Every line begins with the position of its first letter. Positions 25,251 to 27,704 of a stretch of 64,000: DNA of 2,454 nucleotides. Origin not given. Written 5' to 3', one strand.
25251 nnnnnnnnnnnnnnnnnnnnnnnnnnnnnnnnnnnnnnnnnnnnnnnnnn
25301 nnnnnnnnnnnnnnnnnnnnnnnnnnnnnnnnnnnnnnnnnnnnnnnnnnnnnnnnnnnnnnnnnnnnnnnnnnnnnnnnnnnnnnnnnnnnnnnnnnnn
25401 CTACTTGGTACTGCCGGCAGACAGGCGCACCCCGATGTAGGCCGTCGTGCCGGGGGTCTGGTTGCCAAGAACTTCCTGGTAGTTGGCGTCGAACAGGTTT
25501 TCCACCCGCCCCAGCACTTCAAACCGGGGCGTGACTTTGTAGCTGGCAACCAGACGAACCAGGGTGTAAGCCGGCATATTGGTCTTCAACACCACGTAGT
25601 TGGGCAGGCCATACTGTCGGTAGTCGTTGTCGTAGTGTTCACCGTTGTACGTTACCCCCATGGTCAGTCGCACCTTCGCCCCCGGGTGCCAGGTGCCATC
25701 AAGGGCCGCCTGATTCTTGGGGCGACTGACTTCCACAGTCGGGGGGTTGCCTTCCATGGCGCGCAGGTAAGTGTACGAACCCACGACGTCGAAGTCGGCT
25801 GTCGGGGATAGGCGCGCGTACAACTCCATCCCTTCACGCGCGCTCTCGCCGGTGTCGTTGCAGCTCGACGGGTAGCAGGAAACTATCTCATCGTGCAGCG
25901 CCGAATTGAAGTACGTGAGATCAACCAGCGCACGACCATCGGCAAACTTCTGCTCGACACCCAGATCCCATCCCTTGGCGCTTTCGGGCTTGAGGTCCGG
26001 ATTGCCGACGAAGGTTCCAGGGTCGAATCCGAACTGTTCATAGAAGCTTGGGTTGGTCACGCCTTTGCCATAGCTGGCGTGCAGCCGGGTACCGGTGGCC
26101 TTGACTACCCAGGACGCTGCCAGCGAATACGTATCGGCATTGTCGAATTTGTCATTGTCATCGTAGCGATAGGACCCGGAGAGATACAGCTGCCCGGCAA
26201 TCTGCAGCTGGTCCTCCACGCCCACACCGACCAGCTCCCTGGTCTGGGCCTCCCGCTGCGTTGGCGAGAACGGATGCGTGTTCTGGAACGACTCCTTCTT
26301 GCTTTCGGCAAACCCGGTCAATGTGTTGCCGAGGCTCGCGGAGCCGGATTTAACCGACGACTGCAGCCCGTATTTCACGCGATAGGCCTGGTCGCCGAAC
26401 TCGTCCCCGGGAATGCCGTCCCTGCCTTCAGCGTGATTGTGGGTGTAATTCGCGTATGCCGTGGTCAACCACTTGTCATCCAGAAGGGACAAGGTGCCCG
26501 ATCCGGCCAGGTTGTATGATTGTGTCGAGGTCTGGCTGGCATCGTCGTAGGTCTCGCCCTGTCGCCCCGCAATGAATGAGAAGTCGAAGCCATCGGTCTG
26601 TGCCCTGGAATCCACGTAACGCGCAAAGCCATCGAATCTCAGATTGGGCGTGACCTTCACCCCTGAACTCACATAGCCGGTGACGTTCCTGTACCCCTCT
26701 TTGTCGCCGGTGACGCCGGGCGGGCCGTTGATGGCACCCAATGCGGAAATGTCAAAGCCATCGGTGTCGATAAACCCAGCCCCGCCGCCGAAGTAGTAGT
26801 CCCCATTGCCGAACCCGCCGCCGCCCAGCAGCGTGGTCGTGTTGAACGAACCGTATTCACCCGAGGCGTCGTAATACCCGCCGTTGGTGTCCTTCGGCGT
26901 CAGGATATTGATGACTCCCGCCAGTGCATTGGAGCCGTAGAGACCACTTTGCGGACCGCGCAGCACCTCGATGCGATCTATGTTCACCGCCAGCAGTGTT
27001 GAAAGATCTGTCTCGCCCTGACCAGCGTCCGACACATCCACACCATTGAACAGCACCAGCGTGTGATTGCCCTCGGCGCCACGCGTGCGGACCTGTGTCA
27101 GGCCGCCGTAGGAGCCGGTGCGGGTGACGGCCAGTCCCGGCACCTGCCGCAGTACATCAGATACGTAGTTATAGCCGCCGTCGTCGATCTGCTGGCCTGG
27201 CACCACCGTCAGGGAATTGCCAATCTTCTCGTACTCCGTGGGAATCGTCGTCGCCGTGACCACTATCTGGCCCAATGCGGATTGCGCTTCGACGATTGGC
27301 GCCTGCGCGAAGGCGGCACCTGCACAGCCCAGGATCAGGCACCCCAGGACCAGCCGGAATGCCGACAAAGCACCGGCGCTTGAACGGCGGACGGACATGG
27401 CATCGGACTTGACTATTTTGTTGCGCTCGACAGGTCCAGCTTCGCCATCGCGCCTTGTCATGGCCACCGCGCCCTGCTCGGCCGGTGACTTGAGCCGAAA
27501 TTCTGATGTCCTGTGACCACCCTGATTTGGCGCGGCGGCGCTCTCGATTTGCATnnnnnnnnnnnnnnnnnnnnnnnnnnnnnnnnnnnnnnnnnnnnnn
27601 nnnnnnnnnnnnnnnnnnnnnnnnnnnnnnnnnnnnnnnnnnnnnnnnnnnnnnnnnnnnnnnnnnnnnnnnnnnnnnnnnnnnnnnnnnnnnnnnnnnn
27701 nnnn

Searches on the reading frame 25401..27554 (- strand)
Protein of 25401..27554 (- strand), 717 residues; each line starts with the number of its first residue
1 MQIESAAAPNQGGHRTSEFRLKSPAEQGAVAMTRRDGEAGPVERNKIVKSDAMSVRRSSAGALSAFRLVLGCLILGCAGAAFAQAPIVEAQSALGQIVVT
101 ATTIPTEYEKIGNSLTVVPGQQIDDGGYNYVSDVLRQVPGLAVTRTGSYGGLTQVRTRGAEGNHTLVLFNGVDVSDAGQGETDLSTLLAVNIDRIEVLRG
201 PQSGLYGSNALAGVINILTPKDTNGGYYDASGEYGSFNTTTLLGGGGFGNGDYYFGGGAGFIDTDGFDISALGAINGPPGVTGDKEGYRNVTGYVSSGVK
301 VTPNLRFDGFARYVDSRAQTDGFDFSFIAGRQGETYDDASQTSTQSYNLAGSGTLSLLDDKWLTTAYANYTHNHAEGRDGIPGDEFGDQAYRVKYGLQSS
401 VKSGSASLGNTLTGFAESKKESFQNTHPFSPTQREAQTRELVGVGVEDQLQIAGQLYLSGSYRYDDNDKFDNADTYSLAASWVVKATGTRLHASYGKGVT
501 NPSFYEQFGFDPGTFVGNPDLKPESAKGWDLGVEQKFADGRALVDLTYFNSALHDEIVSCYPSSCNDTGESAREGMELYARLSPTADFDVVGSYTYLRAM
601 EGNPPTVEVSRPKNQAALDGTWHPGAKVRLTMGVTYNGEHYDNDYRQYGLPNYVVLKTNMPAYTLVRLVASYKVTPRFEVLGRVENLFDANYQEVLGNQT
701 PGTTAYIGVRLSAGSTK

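Call 7: search_protein_families(library=pfam, proteins=[window:25401-27554:-])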
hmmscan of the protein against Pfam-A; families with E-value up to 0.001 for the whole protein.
window:25401-27554:- (717 aa): 2 families
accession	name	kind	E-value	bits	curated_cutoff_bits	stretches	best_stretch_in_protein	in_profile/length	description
PF00593.30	TonB_dep_Rec_b-barrel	-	2e-37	130.6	27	1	326-687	42-436/436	TonB dependent receptor-like, beta-barrel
PF07715.20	Plug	-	7e-24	84.8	23.9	1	111-214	5-107/107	TonB-dependent Receptor Plug Domain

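Call 8: search_protein_families(library=ncbifam, proteins=[window:25401-27554:-])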
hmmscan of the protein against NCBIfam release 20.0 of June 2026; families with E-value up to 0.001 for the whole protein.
window:25401-27554:- (717 aa): 31 families (the best 25 are shown)
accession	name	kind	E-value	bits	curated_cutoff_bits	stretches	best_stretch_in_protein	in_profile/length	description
TIGR01779.1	TonB-B12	equivalog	7e-70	236.3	599.7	1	87-710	21-611/614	TonB-dependent vitamin B12 receptor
NF007926.1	PRK10641.1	equivalog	4.7e-65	220.3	836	1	87-706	21-610/617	TonB-dependent vitamin B12 receptor BtuB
TIGR01785.1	TonB-hemin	subfamily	9.2e-38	130.1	316.85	1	94-705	1-669/677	TonB-dependent heme/hemoglobin receptor family protein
TIGR01783.1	TonB-siderophor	subfamily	1.8e-32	112.8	223.5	2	486-708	418-636/649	TonB-dependent siderophore receptor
TIGR01786.1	TonB-hemlactrns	subfamily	4.3e-32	111.3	323.75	1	96-705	2-699/719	TonB-dependent hemoglobin/transferrin/lactoferrin family receptor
NF010010.0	PRK13483.1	equivalog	7.5e-31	106.8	927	2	77-224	17-167/660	ligand-gated channel protein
NF010038.0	PRK13513.1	equivalog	6.9e-29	100.9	942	1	81-222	22-167/659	ligand-gated channel protein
NF007478.2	PRK10064.1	equivalog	1.8e-23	82.7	745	1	77-221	13-159/663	catecholate siderophore receptor CirA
NF053590.1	TonB_dep_TOL0244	equivalog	8.3e-22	77.5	645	1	94-696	10-584/604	TOL_0244 family TonB-dependent receptor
NF010012.0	PRK13486.1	equivalog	2e-21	76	924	2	70-224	6-162/696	TonB-dependent receptor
NF010048.1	PRK13524.1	subfamily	5.8e-21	74.6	493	1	93-224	39-180/744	FepA family TonB-dependent siderophore receptor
NF050067.1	TonBEntbctnRecCfrA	equivalog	6.8e-18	64.3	1200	1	83-223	15-161/698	TonB-dependent ferric enterobactin receptor CfrA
NF041535.1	TonB_rec_PqqU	equivalog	1.9e-17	62.8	1200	2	113-240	18-150/676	TonB-dependent receptor PqqU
NF049960.1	siderphRecptFauA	equivalog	3e-17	62.4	900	2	568-699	577-708/727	TonB-dependent alcaligin siderophore receptor FauA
NF007465.0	PRK10044.1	equivalog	2.4e-16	59.1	803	2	96-223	64-190/726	ferrichrome porin FhuA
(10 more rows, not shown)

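Call 11: find_related_loci(query=window:25401-27398:-, collection=genome_contigs, flank=3000)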
Query window:25401-27398:- (665 aa) in genome_contigs; peptide patterns used: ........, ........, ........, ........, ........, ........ (x = any residue, [..] = any of these).
48 stretches matched a pattern, but none encodes a relative of the query by tblastn (E <= 1e-3).

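Call 12: find_homologous_proteins(query=window:25401-27554:-)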
Query window:25401-27554:- (717 aa): 1154 proteins with E <= 0.001 among 8000 candidates; the best 120 are listed.
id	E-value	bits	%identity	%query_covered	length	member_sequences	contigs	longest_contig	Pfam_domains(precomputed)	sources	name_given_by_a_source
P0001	0.0e+0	1151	79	90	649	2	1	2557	PF07715.21,PF00593.31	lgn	-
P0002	0.0e+0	1065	72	90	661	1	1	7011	PF07715.21,PF00593.31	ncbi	ncbi:MAG: TonB-dependent receptor [Pseudomonadota bacterium]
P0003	0.0e+0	1016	67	93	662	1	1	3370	PF07715.21,PF00593.31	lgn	-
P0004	4.5e-292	988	68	91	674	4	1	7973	PF07715.21,PF00593.31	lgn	-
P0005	3.1e-261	887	69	80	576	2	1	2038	PF07715.21,PF00593.31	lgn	-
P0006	7.4e-236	803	59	91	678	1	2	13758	PF07715.21,PF00593.31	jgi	jgi:vitamin B12 transporter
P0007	2.8e-231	787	59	87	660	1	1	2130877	PF07715.21,PF00593.31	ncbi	ncbi:MAG: TonB-dependent receptor [Hyphomonadaceae bacterium]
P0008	5.3e-231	787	57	93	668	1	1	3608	PF07715.21,PF00593.31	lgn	-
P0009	9.1e-231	786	57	92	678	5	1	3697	PF07715.21,PF00593.31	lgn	-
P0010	3.3e-228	777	56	93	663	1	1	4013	PF07715.21,PF00593.31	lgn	-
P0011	3.4e-216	738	54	90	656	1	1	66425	PF07715.21,PF00593.31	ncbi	-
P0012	3.9e-210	718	56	88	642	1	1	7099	PF07715.21,PF00593.31,PF14905.13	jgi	jgi:vitamin B12 transporter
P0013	1.6e-203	696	54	94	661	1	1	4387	PF07715.21,PF00593.31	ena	-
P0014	6.9e-199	680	53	89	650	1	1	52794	PF07715.21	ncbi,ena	-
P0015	2.1e-196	672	51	86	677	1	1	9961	PF07715.21,PF00593.31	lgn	-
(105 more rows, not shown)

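Call 14: find_encoding_contigs(protein=window:25401-27398:-, flank=3000, max_places=4)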
Protein window:25401-27398:- (665 aa): no gene with exactly this product is on record in the collection.

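Call 15: find_encoding_contigs(protein=P0002, flank=3000, max_places=3)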
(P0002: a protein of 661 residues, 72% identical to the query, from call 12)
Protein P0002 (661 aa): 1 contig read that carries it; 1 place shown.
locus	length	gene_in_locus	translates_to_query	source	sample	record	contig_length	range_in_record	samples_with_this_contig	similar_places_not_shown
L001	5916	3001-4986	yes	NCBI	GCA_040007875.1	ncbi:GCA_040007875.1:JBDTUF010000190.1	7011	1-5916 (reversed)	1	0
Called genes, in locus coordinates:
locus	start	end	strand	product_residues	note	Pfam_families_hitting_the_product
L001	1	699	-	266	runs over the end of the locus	PF10670:DUF4198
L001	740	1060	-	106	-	-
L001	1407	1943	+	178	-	-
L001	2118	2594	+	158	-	-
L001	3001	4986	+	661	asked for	PF07715:Plug, PF00593:TonB_dep_Rec_b-barrel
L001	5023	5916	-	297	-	PF07519:Tannase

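Call 16: find_encoding_contigs(protein=P0004, flank=3000, max_places=3)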
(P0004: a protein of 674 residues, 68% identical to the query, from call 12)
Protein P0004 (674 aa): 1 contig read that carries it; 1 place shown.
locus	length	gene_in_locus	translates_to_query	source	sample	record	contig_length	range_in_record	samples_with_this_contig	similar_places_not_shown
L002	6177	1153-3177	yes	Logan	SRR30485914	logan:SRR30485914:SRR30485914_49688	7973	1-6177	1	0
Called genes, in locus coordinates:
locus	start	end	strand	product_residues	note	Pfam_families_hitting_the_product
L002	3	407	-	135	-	?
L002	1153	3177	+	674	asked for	PF07715:Plug, PF00593:TonB_dep_Rec_b-barrel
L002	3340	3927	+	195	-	-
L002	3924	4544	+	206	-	PF01618:MotA_ExbB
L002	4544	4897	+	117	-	PF09919:DUF2149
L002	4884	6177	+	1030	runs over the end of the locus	?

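Call 17: find_encoding_contigs(protein=P0006, flank=3000, max_places=2)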
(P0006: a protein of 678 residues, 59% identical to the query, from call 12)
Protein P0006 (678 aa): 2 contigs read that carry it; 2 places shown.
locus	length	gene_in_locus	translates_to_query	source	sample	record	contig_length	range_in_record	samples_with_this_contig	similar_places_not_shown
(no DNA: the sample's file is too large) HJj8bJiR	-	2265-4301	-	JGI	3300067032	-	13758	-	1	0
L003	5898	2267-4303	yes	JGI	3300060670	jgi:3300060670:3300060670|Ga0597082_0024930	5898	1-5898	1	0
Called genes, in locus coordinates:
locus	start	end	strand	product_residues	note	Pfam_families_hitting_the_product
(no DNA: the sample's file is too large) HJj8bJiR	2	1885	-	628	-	?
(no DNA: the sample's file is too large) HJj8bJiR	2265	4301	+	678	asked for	PF07715:Plug, PF00593:TonB_dep_Rec_b-barrel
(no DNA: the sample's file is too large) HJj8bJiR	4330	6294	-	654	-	PF12902:Ferritin-like, PF06902:Fer4_19, PF09360:zf-CDGSH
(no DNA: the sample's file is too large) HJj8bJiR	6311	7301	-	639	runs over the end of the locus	PF00009:GTP_EFTU, PF01926:MMR_HSR1 (faint), PF03144:GTP_EFTU_D2 (weak), PF22594:GTP-eEF1A_C, PF01583:APS_kinase, PF13671:AAA_33 (weak)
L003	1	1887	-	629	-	?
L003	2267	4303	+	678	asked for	PF07715:Plug, PF00593:TonB_dep_Rec_b-barrel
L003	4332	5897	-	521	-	?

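Call 18: find_encoding_contigs(protein=P0007, flank=3000, max_places=2)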
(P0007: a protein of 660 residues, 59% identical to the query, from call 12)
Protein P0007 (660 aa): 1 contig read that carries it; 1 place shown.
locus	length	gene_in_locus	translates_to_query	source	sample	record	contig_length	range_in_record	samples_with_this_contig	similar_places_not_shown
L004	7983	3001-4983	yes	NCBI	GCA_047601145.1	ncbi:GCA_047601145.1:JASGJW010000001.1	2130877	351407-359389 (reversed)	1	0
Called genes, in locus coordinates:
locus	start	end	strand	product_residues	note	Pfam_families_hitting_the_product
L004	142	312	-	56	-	-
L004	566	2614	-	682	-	PF01011:PQQ, PF13360:PQQ_2, PF13570:Beta-prop_ACSF4 (faint), PF13360:PQQ_2, PF01011:PQQ, PF00034:Cytochrom_C (weak), PF13442:Cytochrome_CBB3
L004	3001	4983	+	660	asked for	PF07715:Plug, PF00593:TonB_dep_Rec_b-barrel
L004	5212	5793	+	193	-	-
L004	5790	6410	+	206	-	PF01618:MotA_ExbB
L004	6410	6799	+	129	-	PF09919:DUF2149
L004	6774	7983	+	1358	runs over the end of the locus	PF02514:CobN-Mg_chel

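Call 19: find_encoding_contigs(protein=P0011, flank=3000, max_places=2)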
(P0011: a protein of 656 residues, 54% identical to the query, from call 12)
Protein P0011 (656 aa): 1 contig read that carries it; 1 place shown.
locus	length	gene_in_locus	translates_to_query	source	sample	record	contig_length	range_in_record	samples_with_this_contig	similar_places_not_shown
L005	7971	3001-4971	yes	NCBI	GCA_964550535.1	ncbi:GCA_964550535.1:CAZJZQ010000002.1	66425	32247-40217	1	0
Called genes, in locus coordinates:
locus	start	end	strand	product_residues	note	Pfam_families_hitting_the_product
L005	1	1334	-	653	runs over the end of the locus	PF18370:RGI_lyase, PF13517:FG-GAP_3 (faint), PF21348:RGL11_C, PF01839:FG-GAP (faint), PF25292:Beta-prop_CGLA (faint), PF21348:RGL11_C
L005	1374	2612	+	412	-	PF09492:Pec_lyase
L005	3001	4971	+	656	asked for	PF07715:Plug, PF00593:TonB_dep_Rec_b-barrel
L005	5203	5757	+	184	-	-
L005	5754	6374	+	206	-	PF01618:MotA_ExbB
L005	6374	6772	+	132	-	PF09919:DUF2149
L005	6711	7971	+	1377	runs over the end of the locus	PF02514:CobN-Mg_chel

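Call 20: find_encoding_contigs(protein=P0003, flank=3000, max_places=2)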
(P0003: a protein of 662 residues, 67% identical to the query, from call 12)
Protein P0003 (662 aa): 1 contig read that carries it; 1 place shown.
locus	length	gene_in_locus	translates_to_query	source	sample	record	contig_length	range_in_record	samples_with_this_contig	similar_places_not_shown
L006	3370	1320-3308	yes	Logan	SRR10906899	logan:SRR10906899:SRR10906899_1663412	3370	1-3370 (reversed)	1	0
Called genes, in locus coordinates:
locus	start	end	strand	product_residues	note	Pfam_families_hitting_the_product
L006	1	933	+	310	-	?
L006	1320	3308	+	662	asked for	PF07715:Plug, PF00593:TonB_dep_Rec_b-barrel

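Call 25: find_related_loci(query=A2, collection=genome_contigs, flank=1500)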
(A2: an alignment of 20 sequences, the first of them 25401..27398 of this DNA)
Query A2 (665 aa) in genome_contigs; peptide patterns used: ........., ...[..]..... (x = any residue, [..] = any of these).
316 stretches matched a pattern; 284 encode a relative of the query (tblastn E <= 1e-3); the best 80 are kept; 80 distinct loci.
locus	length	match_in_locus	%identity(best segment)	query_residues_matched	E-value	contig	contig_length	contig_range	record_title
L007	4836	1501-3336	59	45-665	0e+0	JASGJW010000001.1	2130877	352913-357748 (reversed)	MAG: Hyphomonadaceae bacterium isolate 5N517 JMF-2111-06-0005.ont.bin.517_0, whole genome shotgun sequence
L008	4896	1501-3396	54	13-659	0e+0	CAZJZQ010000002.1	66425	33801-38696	MAG TPA_asm: uncultured Rhizobium sp. isolate SRP344714_co1_197 genome assembly, contig: NODE_939_length_66425_cov_5.575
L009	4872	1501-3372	53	29-664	0e+0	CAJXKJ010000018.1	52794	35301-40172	MAG TPA_asm: uncultured Euryhalocaulis sp. isolate SRR6201692_bin.31_MetaBAT_v2.12.1_MAG genome assembly, contig: NODE_2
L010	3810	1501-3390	52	21-659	0e+0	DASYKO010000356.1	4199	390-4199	MAG TPA_asm: Hyphomonadaceae bacterium isolate SMAG_U4324 k141_771416, whole genome shotgun sequence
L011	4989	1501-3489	49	25-665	0e+0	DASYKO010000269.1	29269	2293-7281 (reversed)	MAG TPA_asm: Hyphomonadaceae bacterium isolate SMAG_U4324 k141_3865709, whole genome shotgun sequence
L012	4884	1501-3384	49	45-665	7e-176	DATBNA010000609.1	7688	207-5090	MAG TPA_asm: Hyphomonadaceae bacterium isolate SMAG_U4012 k141_131253, whole genome shotgun sequence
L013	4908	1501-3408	47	45-665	5e-174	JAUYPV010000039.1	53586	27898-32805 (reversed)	MAG: Hyphomonadaceae bacterium isolate C4_metabat.bin.56 C4_k141_101768, whole genome shotgun sequence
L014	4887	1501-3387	47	45-659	2e-170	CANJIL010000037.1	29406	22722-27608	MAG: Hyphomonadaceae bacterium isolate RH-23may17-1076 genome assembly, contig: RH-23may17-C11176, whole genome shotgun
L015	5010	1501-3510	46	19-665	6e-170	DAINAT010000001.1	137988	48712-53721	MAG TPA_asm: Hyphomonadaceae bacterium isolate CTOTU18556 NODE_102_length_137988_cov_11.301574, whole genome shotgun seq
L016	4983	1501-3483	44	12-659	2e-168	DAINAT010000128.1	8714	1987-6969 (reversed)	MAG TPA_asm: Hyphomonadaceae bacterium isolate CTOTU18556 NODE_8914_length_8714_cov_11.097124, whole genome shotgun sequ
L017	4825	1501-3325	49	53-665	3e-180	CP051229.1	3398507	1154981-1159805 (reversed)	MAG: Hyphomonas sp. isolate ih12 chromosome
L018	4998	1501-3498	48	16-665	1e-164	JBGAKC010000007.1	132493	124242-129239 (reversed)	MAG: Hyphomonadaceae bacterium isolate MAG_MBR_H10.54 MBRH10-54_opera_contig_561, whole genome shotgun sequence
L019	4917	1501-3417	45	16-664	2e-166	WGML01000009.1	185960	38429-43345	MAG: bacterium isolate RI_213 c_000000141467, whole genome shotgun sequence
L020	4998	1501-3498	48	16-665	4e-164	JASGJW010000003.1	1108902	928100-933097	MAG: Hyphomonadaceae bacterium isolate 5N517 JMF-2111-06-0005.ont.bin.517_2, whole genome shotgun sequence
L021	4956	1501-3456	45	22-659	2e-163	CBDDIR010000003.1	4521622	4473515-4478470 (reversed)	MAG: Hyphomonadaceae bacterium isolate 982f3cf2-7524-4ae8-aaff-4d72b693ac81 genome assembly, contig: chromosome_3, whole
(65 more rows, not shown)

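Call 31: find_encoding_contigs(protein=P0001, flank=3000, max_places=3)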
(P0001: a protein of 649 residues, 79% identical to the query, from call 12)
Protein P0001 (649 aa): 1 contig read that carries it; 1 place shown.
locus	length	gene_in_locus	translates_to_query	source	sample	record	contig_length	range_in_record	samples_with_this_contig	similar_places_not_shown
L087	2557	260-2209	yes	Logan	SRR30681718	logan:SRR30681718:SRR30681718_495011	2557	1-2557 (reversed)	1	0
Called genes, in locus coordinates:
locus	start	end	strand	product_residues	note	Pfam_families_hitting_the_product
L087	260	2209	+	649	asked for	PF07715:Plug, PF00593:TonB_dep_Rec_b-barrel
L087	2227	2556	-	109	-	?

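Call 32: find_encoding_contigs(protein=P0005, flank=3000, max_places=3)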
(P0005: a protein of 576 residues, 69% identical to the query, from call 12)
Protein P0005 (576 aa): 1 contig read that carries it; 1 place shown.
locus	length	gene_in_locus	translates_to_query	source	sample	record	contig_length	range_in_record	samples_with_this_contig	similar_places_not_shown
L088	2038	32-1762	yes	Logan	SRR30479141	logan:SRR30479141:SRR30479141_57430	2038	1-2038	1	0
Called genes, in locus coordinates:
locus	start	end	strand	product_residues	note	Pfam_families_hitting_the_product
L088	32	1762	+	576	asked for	PF07715:Plug, PF00593:TonB_dep_Rec_b-barrel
